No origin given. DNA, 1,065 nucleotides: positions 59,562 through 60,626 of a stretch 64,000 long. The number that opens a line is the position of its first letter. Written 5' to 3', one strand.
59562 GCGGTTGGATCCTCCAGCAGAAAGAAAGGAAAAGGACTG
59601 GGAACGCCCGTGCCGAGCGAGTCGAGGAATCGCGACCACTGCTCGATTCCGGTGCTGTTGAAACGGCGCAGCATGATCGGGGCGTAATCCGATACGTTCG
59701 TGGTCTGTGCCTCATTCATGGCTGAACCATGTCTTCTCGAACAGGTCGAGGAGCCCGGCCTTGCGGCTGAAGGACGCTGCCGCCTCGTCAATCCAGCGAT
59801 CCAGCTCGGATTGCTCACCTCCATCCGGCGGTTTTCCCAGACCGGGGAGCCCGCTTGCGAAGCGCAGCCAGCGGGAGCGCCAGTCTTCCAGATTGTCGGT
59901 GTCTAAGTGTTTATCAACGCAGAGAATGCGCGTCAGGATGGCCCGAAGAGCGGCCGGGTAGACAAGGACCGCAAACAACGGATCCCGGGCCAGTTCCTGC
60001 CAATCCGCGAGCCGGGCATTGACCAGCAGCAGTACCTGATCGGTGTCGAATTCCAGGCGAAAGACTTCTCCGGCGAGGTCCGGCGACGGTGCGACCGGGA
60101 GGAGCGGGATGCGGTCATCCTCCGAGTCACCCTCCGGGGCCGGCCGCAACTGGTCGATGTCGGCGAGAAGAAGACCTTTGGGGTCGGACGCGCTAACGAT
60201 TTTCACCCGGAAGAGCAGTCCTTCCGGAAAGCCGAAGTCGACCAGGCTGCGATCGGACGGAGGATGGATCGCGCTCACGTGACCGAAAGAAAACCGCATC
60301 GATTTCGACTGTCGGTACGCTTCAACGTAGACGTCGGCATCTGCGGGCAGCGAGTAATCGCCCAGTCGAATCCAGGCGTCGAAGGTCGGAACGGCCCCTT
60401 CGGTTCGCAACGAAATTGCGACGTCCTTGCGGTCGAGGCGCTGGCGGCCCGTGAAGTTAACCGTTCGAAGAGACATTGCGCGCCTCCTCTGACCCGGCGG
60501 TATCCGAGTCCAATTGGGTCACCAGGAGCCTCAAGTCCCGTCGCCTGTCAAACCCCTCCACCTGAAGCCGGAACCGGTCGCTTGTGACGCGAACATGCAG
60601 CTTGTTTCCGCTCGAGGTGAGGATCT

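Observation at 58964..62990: Three-gene operon led by a MutL/MORC-like GHKL ATPase with two domain-less partners: candidate conflict/defence module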

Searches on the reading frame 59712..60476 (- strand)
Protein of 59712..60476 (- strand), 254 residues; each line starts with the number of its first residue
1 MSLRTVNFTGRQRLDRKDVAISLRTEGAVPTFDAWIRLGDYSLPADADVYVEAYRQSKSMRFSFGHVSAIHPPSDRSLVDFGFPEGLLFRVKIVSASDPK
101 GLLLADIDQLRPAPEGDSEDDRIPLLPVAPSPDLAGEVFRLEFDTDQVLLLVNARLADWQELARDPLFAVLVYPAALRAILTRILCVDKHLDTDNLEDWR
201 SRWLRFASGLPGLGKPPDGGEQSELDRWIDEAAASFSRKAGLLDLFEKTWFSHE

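Call 3: search_protein_families(library=pfam, proteins=[window:59712-60476:-], max_evalue=1)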
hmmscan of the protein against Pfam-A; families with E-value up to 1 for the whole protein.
window:59712-60476:- (254 aa): 0 families

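Call 4: search_protein_families(library=padloc, proteins=[window:59712-60476:-], max_evalue=1)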
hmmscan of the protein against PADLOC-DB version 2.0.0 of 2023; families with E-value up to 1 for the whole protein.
window:59712-60476:- (254 aa): 0 families

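Call 5: search_protein_families(library=ncbifam, proteins=[window:59712-60476:-], max_evalue=1)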
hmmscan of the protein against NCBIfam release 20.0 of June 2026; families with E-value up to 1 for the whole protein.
window:59712-60476:- (254 aa): 0 families

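Call 11: find_homologous_proteins(query=window:59712-60476:-)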
Query window:59712-60476:- (254 aa): 318 proteins with E <= 0.001 among 2785 candidates; the best 120 are listed.
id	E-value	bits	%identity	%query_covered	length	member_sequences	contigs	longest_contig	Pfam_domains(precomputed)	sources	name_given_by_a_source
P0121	8.4e-166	568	100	100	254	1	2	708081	-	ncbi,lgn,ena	-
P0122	4.6e-140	483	86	100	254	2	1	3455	-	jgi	-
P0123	1.9e-129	448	78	100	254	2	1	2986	-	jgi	-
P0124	4.4e-123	428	75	100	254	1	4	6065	-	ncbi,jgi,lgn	-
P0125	5.1e-91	322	59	98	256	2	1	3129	-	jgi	jgi:hypothetical protein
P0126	4.1e-82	293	54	98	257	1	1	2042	-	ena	-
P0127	6.2e-82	293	52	98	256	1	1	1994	-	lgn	-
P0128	8.2e-82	292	53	98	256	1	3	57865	-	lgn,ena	-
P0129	2.6e-81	291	53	98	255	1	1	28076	-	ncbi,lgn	-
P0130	5.0e-81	290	53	98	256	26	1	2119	-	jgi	jgi:hypothetical protein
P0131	5.9e-81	289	51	98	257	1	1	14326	-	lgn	-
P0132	1.5e-80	288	52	98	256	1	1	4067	-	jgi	jgi:hypothetical protein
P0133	1.9e-80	288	53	98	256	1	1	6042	-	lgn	-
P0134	2.2e-80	288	51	98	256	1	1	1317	-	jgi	jgi:hypothetical protein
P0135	2.8e-80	287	52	98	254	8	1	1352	-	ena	-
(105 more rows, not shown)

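Call 16: find_encoding_contigs(protein=P0121, flank=10000, max_places=3)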
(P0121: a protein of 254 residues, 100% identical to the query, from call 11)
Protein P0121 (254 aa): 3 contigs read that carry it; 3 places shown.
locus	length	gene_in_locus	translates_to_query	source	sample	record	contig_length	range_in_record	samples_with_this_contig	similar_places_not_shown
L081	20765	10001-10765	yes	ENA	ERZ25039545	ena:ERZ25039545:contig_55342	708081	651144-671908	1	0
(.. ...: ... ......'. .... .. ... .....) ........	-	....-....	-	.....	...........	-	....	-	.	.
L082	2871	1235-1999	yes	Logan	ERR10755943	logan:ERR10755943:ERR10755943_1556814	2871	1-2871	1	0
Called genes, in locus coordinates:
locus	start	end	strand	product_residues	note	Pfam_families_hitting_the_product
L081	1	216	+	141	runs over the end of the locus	PF02662:FlpD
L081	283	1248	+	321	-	PF01058:Oxidored_q6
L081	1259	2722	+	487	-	PF27537:HoxH, PF00374:NiFeSe_Hases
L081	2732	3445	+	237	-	-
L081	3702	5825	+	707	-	PF01433:Peptidase_M1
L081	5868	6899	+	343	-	-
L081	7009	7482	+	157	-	PF18902:DUF5658 (weak)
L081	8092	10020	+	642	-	-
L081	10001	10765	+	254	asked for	-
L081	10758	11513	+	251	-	-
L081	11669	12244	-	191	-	PF00578:AhpC-TSA, PF08534:Redoxin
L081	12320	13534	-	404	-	-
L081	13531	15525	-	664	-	PF00753:Lactamase_B, PF12706:Lactamase_B_2 (faint), PF23023:Anti-Pycsar_Apyc1 (faint), PF00753:Lactamase_B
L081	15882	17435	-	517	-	PF00884:Sulfatase, PF01663:Phosphodiest (faint)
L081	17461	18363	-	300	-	PF03372:Exo_endo_phos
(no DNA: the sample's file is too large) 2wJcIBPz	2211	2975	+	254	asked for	-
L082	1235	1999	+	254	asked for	-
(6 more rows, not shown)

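Call 24: search_solved_structures(query=A3, max_evalue=10)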
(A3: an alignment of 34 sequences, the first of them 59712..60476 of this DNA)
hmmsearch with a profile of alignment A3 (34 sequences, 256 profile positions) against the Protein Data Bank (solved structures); distinct sequences matched with E-value up to 10: 1.
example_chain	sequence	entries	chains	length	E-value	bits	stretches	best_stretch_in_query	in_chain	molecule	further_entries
9fn1_U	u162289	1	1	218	0.35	13.3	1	7-46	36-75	Vps20/32/60-like protein (ESCRT-III)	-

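Call 81: search_protein_representatives(alignment_id=A3)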
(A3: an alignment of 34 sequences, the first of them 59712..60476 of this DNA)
Query: 34 sequences, 256 profile positions. Proteins with E-value up to 0.001 (for the whole library): 2112; up to 1e-10: 1731; up to 1e-30: 1013. The best 150 are listed.
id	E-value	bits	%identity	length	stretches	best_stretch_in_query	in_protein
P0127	2.8e-121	420.0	-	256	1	1-255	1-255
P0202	7.4e-101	353.0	-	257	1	1-254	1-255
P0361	3.4e-98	344.3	-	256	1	1-252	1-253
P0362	3.3e-97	341.1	-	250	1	1-248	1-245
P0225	6.0e-96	337.0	-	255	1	1-252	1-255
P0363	5.2e-95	333.9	-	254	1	2-254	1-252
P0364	8.5e-94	329.9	-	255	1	1-253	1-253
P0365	1.4e-93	329.2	-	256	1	1-253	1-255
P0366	1.1e-92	326.3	-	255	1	1-254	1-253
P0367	3.3e-92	324.7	-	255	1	1-253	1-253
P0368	2.7e-91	321.7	-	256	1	1-253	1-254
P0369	3.3e-91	321.4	-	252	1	2-252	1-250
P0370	3.0e-90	318.3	-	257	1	1-250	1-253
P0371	2.1e-89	315.5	-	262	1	1-253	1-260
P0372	2.3e-89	315.4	-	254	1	1-253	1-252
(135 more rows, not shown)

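Call 92: search_protein_families(library=phrogs, proteins=[window:59712-60476:-], max_evalue=0.1)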
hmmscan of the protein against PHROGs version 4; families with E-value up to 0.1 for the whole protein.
window:59712-60476:- (254 aa): 0 families

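Call 96: search_solved_structures(query=A8, max_evalue=10)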
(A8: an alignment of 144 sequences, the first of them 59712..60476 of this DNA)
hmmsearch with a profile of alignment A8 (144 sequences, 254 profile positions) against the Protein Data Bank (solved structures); distinct sequences matched with E-value up to 10: 0.

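Call 100: find_encoding_contigs(protein=P0122, flank=5000, max_places=2)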
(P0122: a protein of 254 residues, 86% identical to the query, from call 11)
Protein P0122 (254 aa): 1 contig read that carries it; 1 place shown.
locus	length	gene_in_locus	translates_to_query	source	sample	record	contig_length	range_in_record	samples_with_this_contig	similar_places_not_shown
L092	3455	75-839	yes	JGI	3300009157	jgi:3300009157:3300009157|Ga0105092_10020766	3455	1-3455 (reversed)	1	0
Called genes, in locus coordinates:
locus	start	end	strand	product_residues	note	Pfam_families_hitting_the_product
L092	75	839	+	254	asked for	-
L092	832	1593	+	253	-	-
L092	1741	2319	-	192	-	PF00578:AhpC-TSA, PF08534:Redoxin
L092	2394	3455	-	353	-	?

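Call 101: find_encoding_contigs(protein=P0123, flank=5000, max_places=2)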
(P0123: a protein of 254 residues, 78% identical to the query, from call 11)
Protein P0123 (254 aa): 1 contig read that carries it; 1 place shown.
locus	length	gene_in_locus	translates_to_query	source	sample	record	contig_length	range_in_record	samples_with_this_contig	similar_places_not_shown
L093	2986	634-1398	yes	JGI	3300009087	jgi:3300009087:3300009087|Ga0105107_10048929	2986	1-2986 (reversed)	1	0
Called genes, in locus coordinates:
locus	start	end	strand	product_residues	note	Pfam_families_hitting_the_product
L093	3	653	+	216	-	?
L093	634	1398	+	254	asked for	-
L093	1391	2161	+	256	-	-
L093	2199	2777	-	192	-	PF00578:AhpC-TSA, PF08534:Redoxin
